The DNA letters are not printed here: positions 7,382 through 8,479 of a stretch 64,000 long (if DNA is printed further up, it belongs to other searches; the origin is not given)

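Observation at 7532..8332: Eukaryote-type phosphoethanolamine N-methyltransferase-like gene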

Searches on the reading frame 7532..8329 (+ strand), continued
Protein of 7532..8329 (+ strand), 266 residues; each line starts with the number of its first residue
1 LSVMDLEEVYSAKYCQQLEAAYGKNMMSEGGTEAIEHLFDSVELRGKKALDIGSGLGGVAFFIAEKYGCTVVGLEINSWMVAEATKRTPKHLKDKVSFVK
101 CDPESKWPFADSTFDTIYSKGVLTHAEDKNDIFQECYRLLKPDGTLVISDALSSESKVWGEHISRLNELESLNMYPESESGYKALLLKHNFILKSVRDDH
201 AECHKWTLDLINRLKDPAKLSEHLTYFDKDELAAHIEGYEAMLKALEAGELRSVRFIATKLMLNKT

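Call 39: search_protein_families(library=ncbifam, proteins=[P0187, P0195, P0209, P0212, P0217, P0178, P0240], max_evalue=1e-10)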
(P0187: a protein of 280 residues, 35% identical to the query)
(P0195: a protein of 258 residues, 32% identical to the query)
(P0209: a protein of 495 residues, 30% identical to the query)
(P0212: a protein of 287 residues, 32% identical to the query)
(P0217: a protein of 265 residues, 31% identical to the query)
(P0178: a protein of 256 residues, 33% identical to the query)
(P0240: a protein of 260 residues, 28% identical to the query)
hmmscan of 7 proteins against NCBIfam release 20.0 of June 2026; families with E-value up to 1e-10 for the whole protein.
P0187 (280 aa): 15 families
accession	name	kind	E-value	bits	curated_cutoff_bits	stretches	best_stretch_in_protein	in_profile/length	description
NF045667.1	MTase_DVU1556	equivalog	3.8e-22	78.8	155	1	46-247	2-192/213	DVU_1556 family methyltransferase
NF041675.1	sarc_dimgly_tmase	equivalog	7.3e-18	65.5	550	1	68-231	69-227/278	sarcosine/dimethylglycine N-methyltransferase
NF040539.1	AST_met_ArsM_2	exception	1.3e-17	64.5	240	1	65-250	56-237/262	putative arsinothricin biosynthesis methyltransferase ArsM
NF045823.1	PthPhpthDimycoMt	equivalog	2.7e-17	62.8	300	1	61-190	62-186/256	phthiotriol/phenolphthiotriol dimycocerosates methyltransferase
NF008823.0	PRK11873.1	subfamily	2e-16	60.3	263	1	65-237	77-246/272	arsenite methyltransferase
NF041537.1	ArsM_AhpD_UU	exception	7.7e-16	57.8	510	1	64-270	75-279/345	arsenite methyltransferase/AhpD domain selenoprotein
NF045825.1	FAmtase_mtf2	equivalog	1.6e-15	57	400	1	62-188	55-176/248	fatty-acid O-methyltransferase Mtf2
NF041536.1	ArsM_DUF2284_UU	exception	9.5e-14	50.6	575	1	65-220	76-228/459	arsenite methyltransferase/DUF2284 domain selenoprotein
TIGR01934.1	MenG_MenH_UbiE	subfamily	1.9e-12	47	158.35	1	61-173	38-144/223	ubiquinone/menaquinone biosynthesis methyltransferase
NF043040.1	corrin_prot_MT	hypoth_equivalog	2.4e-12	46.7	180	1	56-172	32-149/216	corrinoid protein-associated methyltransferase CpaM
NF047649.1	MTase_UXPK_star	exception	4.5e-12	45.6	460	1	65-174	77-185/283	methyltransferase/UXPK-star double selenoprotein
TIGR01983.1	UbiG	equivalog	1.3e-11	44.3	102.95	1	62-214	46-200/228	bifunctional 2-polyprenyl-6-hydroxyphenol methylase/3-demethylubiquinol 3-O-methyltransferase UbiG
NF045649.1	2X_seleno_MduS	exception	1.8e-11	43.7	380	1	66-171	42-148/338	methyltransferase domain-containing selenoprotein MduS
NF052510.1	methyltran_MpqE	exception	2.2e-11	43.6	335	0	65-171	46-152/234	methyl-plastoquinone biosynthesis methyltransferase MpqE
TIGR02072.1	BioC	equivalog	4.2e-11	43.1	184.95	1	64-222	33-179/244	malonyl-ACP O-methyltransferase BioC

P0195 (258 aa): 7 families
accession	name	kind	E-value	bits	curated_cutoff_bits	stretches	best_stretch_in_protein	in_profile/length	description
NF045667.1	MTase_DVU1556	equivalog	3.9e-16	59.2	155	1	43-200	22-170/213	DVU_1556 family methyltransferase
NF047649.1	MTase_UXPK_star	exception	4.4e-12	45.6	460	1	44-152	78-185/283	methyltransferase/UXPK-star double selenoprotein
NF043040.1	corrin_prot_MT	hypoth_equivalog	7.9e-12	45.1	180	1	30-156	27-155/216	corrinoid protein-associated methyltransferase CpaM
NF040539.1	AST_met_ArsM_2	exception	1.3e-11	44.9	240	1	46-153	59-168/262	putative arsinothricin biosynthesis methyltransferase ArsM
NF041537.1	ArsM_AhpD_UU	exception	1.4e-11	43.8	510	1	43-189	76-221/345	arsenite methyltransferase/AhpD domain selenoprotein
NF041536.1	ArsM_DUF2284_UU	exception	1.8e-11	43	575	1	43-158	76-190/459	arsenite methyltransferase/DUF2284 domain selenoprotein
TIGR01934.1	MenG_MenH_UbiE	subfamily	4.7e-11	42.4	158.35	1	44-161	40-154/223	ubiquinone/menaquinone biosynthesis methyltransferase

P0209 (495 aa): 12 families
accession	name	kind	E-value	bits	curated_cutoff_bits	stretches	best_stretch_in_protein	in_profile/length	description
NF045667.1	MTase_DVU1556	equivalog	3.6e-16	59.3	155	1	68-216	22-161/213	DVU_1556 family methyltransferase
NF008823.0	PRK11873.1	subfamily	3e-15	56.5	263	1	68-258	77-263/272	arsenite methyltransferase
NF041537.1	ArsM_AhpD_UU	exception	3.9e-15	55.5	510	1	67-191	75-197/345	arsenite methyltransferase/AhpD domain selenoprotein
NF041675.1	sarc_dimgly_tmase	equivalog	1.9e-14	54.3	550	1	71-219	69-214/278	sarcosine/dimethylglycine N-methyltransferase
NF041536.1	ArsM_DUF2284_UU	exception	2.3e-14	52.6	575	1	68-220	76-227/459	arsenite methyltransferase/DUF2284 domain selenoprotein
NF043040.1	corrin_prot_MT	hypoth_equivalog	3.2e-14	52.9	180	1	48-206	20-180/216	corrinoid protein-associated methyltransferase CpaM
NF040539.1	AST_met_ArsM_2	exception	7.5e-14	52.2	240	1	68-234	56-228/262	putative arsinothricin biosynthesis methyltransferase ArsM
TIGR01934.1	MenG_MenH_UbiE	subfamily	8.7e-13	48.1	158.35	1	68-183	39-151/223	ubiquinone/menaquinone biosynthesis methyltransferase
TIGR01983.1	UbiG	equivalog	1.2e-12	47.7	102.95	1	57-173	45-151/228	bifunctional 2-polyprenyl-6-hydroxyphenol methylase/3-demethylubiquinol 3-O-methyltransferase UbiG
NF047649.1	MTase_UXPK_star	exception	1.8e-11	43.6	460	1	68-178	77-186/283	methyltransferase/UXPK-star double selenoprotein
NF045649.1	2X_seleno_MduS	exception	9.1e-11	41.3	380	0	66-172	39-146/338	methyltransferase domain-containing selenoprotein MduS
NF001244.0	PRK00216.1-5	equivalog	9.9e-11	41.4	216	0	68-177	48-157/236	bifunctional demethylmenaquinone methyltransferase/2-methoxy-6-polyprenyl-1,4-benzoquinol methylase UbiE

P0212 (287 aa): 8 families
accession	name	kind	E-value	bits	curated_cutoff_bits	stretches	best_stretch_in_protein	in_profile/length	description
NF041536.1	ArsM_DUF2284_UU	exception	4e-15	55.1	575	1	65-229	72-231/459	arsenite methyltransferase/DUF2284 domain selenoprotein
NF041537.1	ArsM_AhpD_UU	exception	5.6e-14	51.7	510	1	32-230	44-232/345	arsenite methyltransferase/AhpD domain selenoprotein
NF040539.1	AST_met_ArsM_2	exception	6.4e-14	52.4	240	1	54-236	43-221/262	putative arsinothricin biosynthesis methyltransferase ArsM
NF045667.1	MTase_DVU1556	equivalog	1.2e-13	51.1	155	1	54-230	6-170/213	DVU_1556 family methyltransferase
NF008823.0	PRK11873.1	subfamily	1.7e-13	50.7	263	1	18-243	32-246/272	arsenite methyltransferase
NF043040.1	corrin_prot_MT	hypoth_equivalog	7.1e-13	48.5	180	1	61-190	33-159/216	corrinoid protein-associated methyltransferase CpaM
NF041675.1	sarc_dimgly_tmase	equivalog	2.1e-12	47.6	550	1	72-235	69-225/278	sarcosine/dimethylglycine N-methyltransferase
NF053839.1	CPFASynBruc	equivalog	2.8e-11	43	600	1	69-178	174-276/410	cyclopropane fatty acid synthase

P0217 (265 aa): 14 families
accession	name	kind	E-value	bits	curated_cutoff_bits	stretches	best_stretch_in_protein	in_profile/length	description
NF045667.1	MTase_DVU1556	equivalog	1.8e-19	70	155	1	31-214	3-179/213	DVU_1556 family methyltransferase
NF041536.1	ArsM_DUF2284_UU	exception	2.1e-17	62.6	575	1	49-203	76-230/459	arsenite methyltransferase/DUF2284 domain selenoprotein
NF041537.1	ArsM_AhpD_UU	exception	3.3e-17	62.3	510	1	49-203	76-230/345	arsenite methyltransferase/AhpD domain selenoprotein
NF008823.0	PRK11873.1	subfamily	6.5e-17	61.9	263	1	13-215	47-243/272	arsenite methyltransferase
NF041675.1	sarc_dimgly_tmase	equivalog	7.9e-15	55.5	550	1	43-158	61-174/278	sarcosine/dimethylglycine N-methyltransferase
NF045882.1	PLipidMtase_Leg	equivalog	9.8e-15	54.9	390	1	23-164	18-154/207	phospholipid N-methyltransferase PmtA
NF045823.1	PthPhpthDimycoMt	equivalog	1.5e-14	53.8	300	1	44-159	61-172/256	phthiotriol/phenolphthiotriol dimycocerosates methyltransferase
NF047649.1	MTase_UXPK_star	exception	2e-14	53.3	460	1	49-155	77-183/283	methyltransferase/UXPK-star double selenoprotein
NF043040.1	corrin_prot_MT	hypoth_equivalog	3.9e-14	52.6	180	1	40-163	32-157/216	corrinoid protein-associated methyltransferase CpaM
NF052510.1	methyltran_MpqE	exception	3.4e-13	49.5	335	1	48-163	45-161/234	methyl-plastoquinone biosynthesis methyltransferase MpqE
NF040539.1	AST_met_ArsM_2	exception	1.6e-11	44.5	240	1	30-202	38-212/262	putative arsinothricin biosynthesis methyltransferase ArsM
NF001244.0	PRK00216.1-5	equivalog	2.2e-11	43.5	216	1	48-170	47-170/236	bifunctional demethylmenaquinone methyltransferase/2-methoxy-6-polyprenyl-1,4-benzoquinol methylase UbiE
NF045825.1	FAmtase_mtf2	equivalog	2.2e-11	43.5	400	1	44-157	53-162/248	fatty-acid O-methyltransferase Mtf2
TIGR02752.1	MenG_heptapren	equivalog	7.1e-11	42.1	419.85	0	49-152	45-148/231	demethylmenaquinone methyltransferase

P0178 (256 aa): 11 families
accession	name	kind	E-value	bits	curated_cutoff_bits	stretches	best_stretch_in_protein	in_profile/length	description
NF045667.1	MTase_DVU1556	equivalog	4.3e-22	78.6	155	1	26-195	5-171/213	DVU_1556 family methyltransferase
NF008823.0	PRK11873.1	subfamily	1.8e-19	70.3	263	1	44-209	79-248/272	arsenite methyltransferase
NF041675.1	sarc_dimgly_tmase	equivalog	5.1e-17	62.7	550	1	42-196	66-222/278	sarcosine/dimethylglycine N-methyltransferase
NF043040.1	corrin_prot_MT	hypoth_equivalog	3.8e-16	59.2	180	1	23-156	21-158/216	corrinoid protein-associated methyltransferase CpaM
NF041537.1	ArsM_AhpD_UU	exception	9.6e-16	57.5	510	1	40-158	74-193/345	arsenite methyltransferase/AhpD domain selenoprotein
TIGR01934.1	MenG_MenH_UbiE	subfamily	2.6e-15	56.3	158.35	1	41-152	38-148/223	ubiquinone/menaquinone biosynthesis methyltransferase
NF040539.1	AST_met_ArsM_2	exception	5.6e-15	55.9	240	1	40-196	54-217/262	putative arsinothricin biosynthesis methyltransferase ArsM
TIGR02072.1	BioC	equivalog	3.3e-14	53.3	184.95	1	38-186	26-173/244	malonyl-ACP O-methyltransferase BioC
NF047649.1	MTase_UXPK_star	exception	2e-13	50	460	1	44-155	79-191/283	methyltransferase/UXPK-star double selenoprotein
NF001244.0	PRK00216.1-5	equivalog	2.1e-13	50.1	216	1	42-153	48-161/236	bifunctional demethylmenaquinone methyltransferase/2-methoxy-6-polyprenyl-1,4-benzoquinol methylase UbiE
NF041536.1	ArsM_DUF2284_UU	exception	4e-12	45.2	575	1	42-157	76-192/459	arsenite methyltransferase/DUF2284 domain selenoprotein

P0240 (260 aa): 17 families
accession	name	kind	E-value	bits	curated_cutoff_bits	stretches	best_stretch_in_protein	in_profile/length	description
NF045667.1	MTase_DVU1556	equivalog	1.4e-18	67.1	155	1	26-206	3-176/213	DVU_1556 family methyltransferase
NF043040.1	corrin_prot_MT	hypoth_equivalog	1.2e-16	60.8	180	1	32-150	29-149/216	corrinoid protein-associated methyltransferase CpaM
NF045823.1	PthPhpthDimycoMt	equivalog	1.5e-15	57.1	300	1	38-150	60-168/256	phthiotriol/phenolphthiotriol dimycocerosates methyltransferase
NF047649.1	MTase_UXPK_star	exception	1.8e-15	56.7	460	1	45-147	78-180/283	methyltransferase/UXPK-star double selenoprotein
NF041537.1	ArsM_AhpD_UU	exception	6.6e-15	54.7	510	1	9-147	46-179/345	arsenite methyltransferase/AhpD domain selenoprotein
NF045825.1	FAmtase_mtf2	equivalog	1.8e-14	53.6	400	1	38-150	52-160/248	fatty-acid O-methyltransferase Mtf2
NF001240.0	PRK00216.1-1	equivalog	4.8e-14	52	378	1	44-146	63-166/251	bifunctional demethylmenaquinone methyltransferase/2-methoxy-6-polyprenyl-1,4-benzoquinol methylase UbiE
NF041536.1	ArsM_DUF2284_UU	exception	7.2e-14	51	575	1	8-149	45-181/459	arsenite methyltransferase/DUF2284 domain selenoprotein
NF041675.1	sarc_dimgly_tmase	equivalog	1.5e-13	51.3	550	1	47-199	69-219/278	sarcosine/dimethylglycine N-methyltransferase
TIGR01934.1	MenG_MenH_UbiE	subfamily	6.6e-13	48.5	158.35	1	35-147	33-140/223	ubiquinone/menaquinone biosynthesis methyltransferase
NF052510.1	methyltran_MpqE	exception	9.3e-13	48.1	335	1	44-151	46-154/234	methyl-plastoquinone biosynthesis methyltransferase MpqE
TIGR01983.1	UbiG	equivalog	4.4e-12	45.8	102.95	1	39-146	44-149/228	bifunctional 2-polyprenyl-6-hydroxyphenol methylase/3-demethylubiquinol 3-O-methyltransferase UbiG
TIGR02021.1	BchM-ChlM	equivalog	8.1e-12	45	158.9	1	37-126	48-131/218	magnesium protoporphyrin IX methyltransferase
NF045649.1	2X_seleno_MduS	exception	2.6e-11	43.1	380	1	46-144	43-143/338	methyltransferase domain-containing selenoprotein MduS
NF001241.0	PRK00216.1-2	equivalog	2.8e-11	43.5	327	1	38-147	44-146/231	demethylmenaquinone methyltransferase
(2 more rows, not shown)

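Call 45: predict_structure(alignment_id=A1)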
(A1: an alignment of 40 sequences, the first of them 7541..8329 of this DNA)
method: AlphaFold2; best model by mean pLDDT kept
length: 263 residues; sequences in the alignment: 40
mean_pLDDT: 95.4   pTM: 0.92
mean pLDDT of the five models: 95.4, 95.3, 94.9, 94.8, 94.7
residues with pLDDT >= 90: 245; 70-90: 15; 50-70: 2; < 50: 1
segments of 3 or more residues with pLDDT < 50: none
pLDDT, mean of each block of 10 residues (from residue 1): 81 94 94 98 98 98 99 97 98 96 96 98 96 98 98 94 91 97 98 97 97 96 96 97 96 94 58
secondary structure, 60 per line:
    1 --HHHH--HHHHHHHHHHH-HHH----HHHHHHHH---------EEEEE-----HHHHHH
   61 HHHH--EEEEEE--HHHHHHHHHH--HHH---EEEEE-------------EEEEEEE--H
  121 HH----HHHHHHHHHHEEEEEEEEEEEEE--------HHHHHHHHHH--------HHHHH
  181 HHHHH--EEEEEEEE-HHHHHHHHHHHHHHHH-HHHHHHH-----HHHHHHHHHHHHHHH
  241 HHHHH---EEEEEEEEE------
elements in order: H3-6 H9-19 H28-35 E45-49 H55-64 E67-72 H75-84 E93-97 E111-117 H127-136 E137-149 H158-167 H176-185 E188-195 H197-212 H214-220 H226-245 E249-257
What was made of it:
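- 7541..8332 (+): Coding sequence of the PMT-like class I SAM-dependent methyltransferase. It is 263 aa from the ATG at 7541. The longest ORF starts at the TTG at 7532 and gives 266 aa. Residue numbers in this report use the 266-aa frame. AlphaFold2 pLDDT 95.4 (call 45).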

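Call 47: fold_search(model_id=the predicted structure, library=pdb)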
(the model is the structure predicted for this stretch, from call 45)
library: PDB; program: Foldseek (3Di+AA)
matches with E <= 10: 1969; with E <= 0.001: 1558
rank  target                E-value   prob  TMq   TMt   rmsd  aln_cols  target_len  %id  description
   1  4iv0_B                4.4e-23  1.00  0.84  0.85   2.9       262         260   28  Crystal structure of N-methyl transferase from Plasmodium vivax complexed with S-adenosyl methionine and phosphate (released 2014-02-19)
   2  4r6w_A                5.6e-23  1.00  0.87  0.88   2.3       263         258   30  Plasmodium falciparum phosphoethanolamine methyltransferase D128A mutant in complex with S-adenosylhomocysteine and ph (released 2014-10-08)
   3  4mwz_A                1.0e-22  1.00  0.84  0.86   2.5       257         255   28  Crystal structure of N-methyl transferase from Plasmodium vivax complexed with S-adenosyl methionine, phosphate and am (released 2014-10-01)
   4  4iv0_A                1.4e-22  1.00  0.85  0.85   2.6       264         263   28  Crystal structure of N-methyl transferase from Plasmodium vivax complexed with S-adenosyl methionine and phosphate (released 2014-02-19)
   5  3uja                  1.6e-22  1.00  0.85  0.87   2.3       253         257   30  Phosphoethanolamine methyltransferase from Plasmodium falciparum in complex with phosphoethanolamine (released 2011-11-30)
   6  3ujb_A                1.7e-22  1.00  0.85  0.87   2.3       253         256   30  Phosphoethanolamine methyltransferase from Plasmodium falciparum in complex with SAH and phosphoethanolamine (released 2011-11-30)
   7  3uj6                  2.0e-22  1.00  0.87  0.88   2.3       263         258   30  SeMet Phosphoethanolamine methyltransferase from Plasmodium falciparum in complex with SAM and PO4 (released 2011-11-30)
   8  3uj7_A                3.7e-22  1.00  0.85  0.86   2.3       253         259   30  Phosphoethanolamine methyltransferase from Plasmodium falciparum in complex with SAM and PO4 (released 2011-11-30)
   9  3ujd                  4.5e-22  1.00  0.84  0.86   2.3       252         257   29  Phosphoethanolamine methyltransferase mutant (Y19F) from Plasmodium falciparum in complex with phosphocholine (released 2011-11-30)
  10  4mwz_B                5.4e-22  1.00  0.86  0.85   2.6       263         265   29  Crystal structure of N-methyl transferase from Plasmodium vivax complexed with S-adenosyl methionine, phosphate and am (released 2014-10-01)
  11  3ujc                  6.9e-22  1.00  0.87  0.88   2.3       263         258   29  Phosphoethanolamine methyltransferase mutant (H132A) from Plasmodium falciparum in complex with phosphocholine (released 2011-11-30)
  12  4iv8_A                6.9e-22  1.00  0.80  0.85   2.8       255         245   27  Crystal structure of N-methyl transferase from Plasmodium knowlesi complexed with S-adenosyl methionine (released 2014-02-19)
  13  2o57_B                3.0e-21  1.00  0.74  0.72   2.9       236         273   22  Crystal Structure of a putative sarcosine dimethylglycine methyltransferase from Galdieria sulphuraria (released 2006-12-19)
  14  5wp4                  4.3e-21  1.00  0.82  0.46   2.7       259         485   25  Arabidopsis thaliana phosphoethanolamine N-methyltransferase 1 (AtPMT1, XIOPTL) in complex with SAH and phosphocholine (released 2017-11-15)
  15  2o57_A                1.4e-20  1.00  0.75  0.70   2.9       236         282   23  Crystal Structure of a putative sarcosine dimethylglycine methyltransferase from Galdieria sulphuraria (released 2006-12-19)
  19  2o57_C                7.7e-20  1.00  0.75  0.73   2.8       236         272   22  Crystal Structure of a putative sarcosine dimethylglycine methyltransferase from Galdieria sulphuraria (released 2006-12-19)
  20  2o57_D                1.1e-19  1.00  0.76  0.75   2.6       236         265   22  Crystal Structure of a putative sarcosine dimethylglycine methyltransferase from Galdieria sulphuraria (released 2006-12-19)
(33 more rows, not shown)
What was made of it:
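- Fold match: TM 0.85-0.88 to Plasmodium PMTs, against 0.71-0.81 for SDMT, TleD, RebM, AtmM and GPP-MT (call 47, on a model with pLDDT 95.4, call 45).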
